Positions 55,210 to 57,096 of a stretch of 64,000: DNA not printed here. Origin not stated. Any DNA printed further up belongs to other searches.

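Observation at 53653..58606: Three tandem GH10-like paralogs sharing a novel N-terminal domain, with different predicted localisation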

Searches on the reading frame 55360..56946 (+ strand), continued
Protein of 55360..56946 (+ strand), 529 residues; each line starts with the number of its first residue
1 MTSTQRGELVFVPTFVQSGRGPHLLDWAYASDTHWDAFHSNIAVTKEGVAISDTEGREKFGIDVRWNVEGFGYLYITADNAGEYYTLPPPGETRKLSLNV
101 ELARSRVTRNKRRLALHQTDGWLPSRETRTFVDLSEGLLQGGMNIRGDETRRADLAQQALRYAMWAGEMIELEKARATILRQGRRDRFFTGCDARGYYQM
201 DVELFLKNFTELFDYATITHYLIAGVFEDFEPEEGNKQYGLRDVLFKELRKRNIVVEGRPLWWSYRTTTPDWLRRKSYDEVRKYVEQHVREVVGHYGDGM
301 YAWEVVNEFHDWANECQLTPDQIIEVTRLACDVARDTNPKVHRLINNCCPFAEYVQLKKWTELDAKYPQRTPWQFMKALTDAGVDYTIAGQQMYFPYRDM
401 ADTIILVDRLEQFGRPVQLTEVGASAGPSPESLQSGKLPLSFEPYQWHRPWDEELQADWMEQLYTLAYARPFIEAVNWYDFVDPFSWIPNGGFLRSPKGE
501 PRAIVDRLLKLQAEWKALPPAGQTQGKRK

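Call 26: find_encoding_contigs(protein=P0095, flank=10000, max_places=1)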
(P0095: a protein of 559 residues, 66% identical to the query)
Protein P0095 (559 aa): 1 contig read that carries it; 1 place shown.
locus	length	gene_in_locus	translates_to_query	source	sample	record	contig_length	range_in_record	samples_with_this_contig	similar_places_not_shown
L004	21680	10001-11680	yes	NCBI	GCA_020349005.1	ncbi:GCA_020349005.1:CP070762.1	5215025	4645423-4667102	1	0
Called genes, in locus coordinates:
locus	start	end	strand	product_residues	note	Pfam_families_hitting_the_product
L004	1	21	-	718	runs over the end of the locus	PF00266:Aminotran_5, PF01041:DegT_DnrJ_EryC1 (weak), PF01212:Beta_elim_lyase, PF00586:AIRS, PF02769:AIRS_C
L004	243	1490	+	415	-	PF12704:MacB_PCD, PF02687:FtsX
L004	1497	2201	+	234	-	PF00005:ABC_tran, PF02463:SMC_N (weak), PF13304:AAA_21 (faint)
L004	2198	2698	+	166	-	PF02151:UVR (weak)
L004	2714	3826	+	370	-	PF00217:ATP-gua_Ptrans, PF27454:McsB_C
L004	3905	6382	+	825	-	PF02861:Clp_N, PF02861:Clp_N, PF00004:AAA, PF17871:AAA_lid_9, PF00004:AAA, PF07724:AAA_2, PF07728:AAA_5, PF10431:ClpB_D2-small, +9 more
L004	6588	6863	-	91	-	PF02219:MTHFR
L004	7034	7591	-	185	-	PF00857:Isochorismatase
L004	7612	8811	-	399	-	PF00999:Na_H_Exchanger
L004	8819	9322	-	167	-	PF00571:CBS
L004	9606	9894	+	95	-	PF17137:DUF5110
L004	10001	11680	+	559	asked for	PF00331:Glyco_hydro_10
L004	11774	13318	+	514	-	PF00331:Glyco_hydro_10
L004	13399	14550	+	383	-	PF01208:URO-D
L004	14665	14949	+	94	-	PF19540:DUF6064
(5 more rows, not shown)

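Call 27: find_encoding_contigs(protein=P0072, flank=10000, max_places=1)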
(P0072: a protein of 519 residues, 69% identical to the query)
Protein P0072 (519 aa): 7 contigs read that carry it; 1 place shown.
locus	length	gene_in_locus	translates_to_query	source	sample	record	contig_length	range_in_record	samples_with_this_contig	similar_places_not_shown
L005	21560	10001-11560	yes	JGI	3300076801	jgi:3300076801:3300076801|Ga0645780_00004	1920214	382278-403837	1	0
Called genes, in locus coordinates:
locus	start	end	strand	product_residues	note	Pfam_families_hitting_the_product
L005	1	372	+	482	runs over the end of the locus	PF01229:Glyco_hydro_39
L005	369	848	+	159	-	PF04115:Ureidogly_lyase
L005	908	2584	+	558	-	PF19773:DUF6259, PF18952:DUF5696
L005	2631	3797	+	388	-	PF01408:GFO_IDH_MocA, PF03435:Sacchrp_dh_NADP (weak), PF03447:NAD_binding_3 (weak), PF22725:GFO_IDH_MocA_C3, PF02894:GFO_IDH_MocA_C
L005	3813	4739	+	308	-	PF01261:AP_endonuc_2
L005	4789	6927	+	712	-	PF01301:Glyco_hydro_35 (weak), PF02449:Glyco_hydro_42, PF08532:Glyco_hydro_42M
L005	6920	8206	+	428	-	PF00083:Sugar_tr (weak), PF07690:MFS_1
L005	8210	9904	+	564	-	PF00331:Glyco_hydro_10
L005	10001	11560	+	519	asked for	PF00331:Glyco_hydro_10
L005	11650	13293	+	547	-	PF00331:Glyco_hydro_10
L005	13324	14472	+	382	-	PF01208:URO-D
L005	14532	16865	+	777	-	PF00128:Alpha-amylase, PF18962:Por_Secre_tail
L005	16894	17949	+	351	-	PF01370:Epimerase, PF05368:NmrA (faint), PF07993:NAD_binding_4 (faint), PF13460:NAD_binding_10, PF16363:GDP_Man_Dehyd (faint)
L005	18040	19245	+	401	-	-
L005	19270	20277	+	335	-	PF00248:Aldo_ket_red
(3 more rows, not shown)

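Call 32: predict_structure(alignment_id=A2)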
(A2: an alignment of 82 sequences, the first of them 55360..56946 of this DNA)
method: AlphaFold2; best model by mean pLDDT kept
length: 529 residues; sequences in the alignment: 82
mean_pLDDT: 92.2   pTM: 0.93
mean pLDDT of the five models: 92.2, 92.1, 91.7, 90.9, 89.1
residues with pLDDT >= 90: 415; 70-90: 84; 50-70: 27; < 50: 3
segments of 3 or more residues with pLDDT < 50: none
pLDDT, mean of each block of 10 residues (from residue 1): 74 86 83 94 94 95 95 97 97 97 98 97 98 99 96 98 99 98 95 92 97 91 57 86 94 95 85 92 97 96 94 88 97 98 95 89 88 97 98 95 96 97 91 82 91 97 98 96 76 92 98 97 65
secondary structure, 60 per line:
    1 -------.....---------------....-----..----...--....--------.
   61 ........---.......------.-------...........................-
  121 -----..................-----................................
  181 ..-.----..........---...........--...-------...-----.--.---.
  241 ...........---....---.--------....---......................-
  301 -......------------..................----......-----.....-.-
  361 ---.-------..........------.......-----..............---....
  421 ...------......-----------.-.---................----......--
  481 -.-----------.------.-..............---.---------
elements in order: E8-12 E28-31 E43-45 E48-51 E60-68 E72-78 E93-97 H98-119 H126-143 H149-182 E189-193 H194-198 H202-212 E215-217 H240-251 E255-258 H271-274 H278-299 E302-307 H320-337 E342-347 H353-357 H372-381 E388-394 H400-413 E417-423 H430-435 H453-468 E473-478 H503-516
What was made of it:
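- The AlphaFold2 model has pLDDT 92.2 and pTM 0.93 (call 32).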

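Call 35: fold_search(model_id=the predicted structure, library=pdb)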
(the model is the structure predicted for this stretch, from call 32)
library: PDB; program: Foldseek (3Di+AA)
matches with E <= 10: 1268; with E <= 0.001: 632
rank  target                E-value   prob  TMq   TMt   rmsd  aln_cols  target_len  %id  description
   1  8b73_A                1.3e-17  1.00  0.50  0.64   5.2       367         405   21  Acetivibrio clariflavus beta-1,4-xylanase of Glycoside Hydrolase Family 10 (AcXyn10A). (released 2022-10-19)
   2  7d88                  9.7e-17  1.00  0.51  0.73   3.5       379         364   17  Crystal structure of a novel thermostable GH10 xylanase XynA (released 2021-08-18)
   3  7d89                  2.6e-16  1.00  0.52  0.76   3.4       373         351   16  Crystal structure of an inactivated double mutant (E182AE280A) of a novel thermostable GH10 xylanase XynA (released 2021-08-18)
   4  3nj3_A                1.5e-15  1.00  0.46  0.71   4.9       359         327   16  Crystal structure of xylanase 10B from Thermotoga petrophila RKU-1 in complex with xylobiose (released 2011-05-04)
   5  1vbr_A                3.3e-15  1.00  0.47  0.74   5.5       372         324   17  Crystal structure of complex xylanase 10B from Thermotoga maritima with xylobiose (released 2005-06-28)
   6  3niy_A                3.5e-15  1.00  0.47  0.73   5.2       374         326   16  Crystal structure of native xylanase 10B from Thermotoga petrophila RKU-1 (released 2011-05-04)
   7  2cnc_A                6.8e-15  1.00  0.46  0.67   6.9       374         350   19  Family 10 xylanase (released 2006-06-14)
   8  3niy_B                9.5e-15  1.00  0.47  0.74   5.5       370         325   16  Crystal structure of native xylanase 10B from Thermotoga petrophila RKU-1 (released 2011-05-04)
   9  4pmu_F                2.0e-14  1.00  0.47  0.68   5.8       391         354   18  Crystal structure of a novel reducing-end xylose-releasing exo-oligoxylanase (XynA) belonging to GH10 family (space gr (released 2014-10-08)
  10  4pmu_A                2.3e-14  1.00  0.46  0.67   5.7       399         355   17  Crystal structure of a novel reducing-end xylose-releasing exo-oligoxylanase (XynA) belonging to GH10 family (space gr (released 2014-10-08)
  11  4k68_B                3.4e-14  1.00  0.46  0.69   6.2       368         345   17  Structure of a novel GH10 endoxylanase retrieved from sugarcane soil metagenome (released 2013-10-23)
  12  1uqz_A                3.4e-14  1.00  0.46  0.67   6.8       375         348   20  Xylanase Xyn10B mutant (E262S) from Cellvibrio mixtus in complex with 4-O-methyl glucuronic acid (released 2003-12-18)
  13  1ur2_A                3.6e-14  1.00  0.46  0.67   6.8       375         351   20  Xylanase Xyn10B mutant (E262S) from Cellvibrio mixtus in complex with arabinofuranose alpha 1,3 linked to xylotriose (released 2003-12-18)
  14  7wh6_A                4.7e-14  1.00  0.45  0.71   5.7       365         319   16  The mutant crystal structure of b-1,4-Xylanase (XynAF1_N179S) (released 2023-01-25)
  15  3wub                  5.9e-14  1.00  0.45  0.73   5.2       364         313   15  The wild type crystal structure of b-1,4-Xylanase (XynAS9) from Streptomyces sp. 9 (released 2014-10-29)
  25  3emc                  1.1e-13  1.00  0.46  0.71   5.3       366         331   17  Crystal structure of XynB, an intracellular xylanase from Paenibacillus barcinonensis (released 2009-09-29)
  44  3ms8_A                5.4e-13  1.00  0.46  0.71   5.6       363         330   18  Enzyme-Substrate interactions of IXT6, the intracellular xylanase of G. stearothermophilus. (released 2011-05-11)
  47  2q8x_A                6.0e-13  1.00  0.46  0.71   5.5       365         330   18  The high-resolution crystal structure of ixt6, a thermophilic, intracellular xylanase from G. stearothermophilus (released 2008-05-20)
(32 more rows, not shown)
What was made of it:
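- On Glycoside hydrolase family 10 (CAZy GH10, Pfam PF00331): The top 50 Foldseek PDB matches are GH10 xylanases, apart from two engineered enzymes built on a GH10 scaffold; target-normalised TM-score 0.64-0.78 (calls 32, 35).
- Closest known: Intracellular GH10 xylanases IXT6. Same: Both appear among the structural hits (call 35).
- Its top 50 Foldseek matches in PDB are GH10 xylanases, apart from two engineered enzymes derived from a GH10 scaffold (call 35). Intracellular GH10 xylanases are among the structural hits: 3emc, 2q8x, 3ms8 (call 35).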
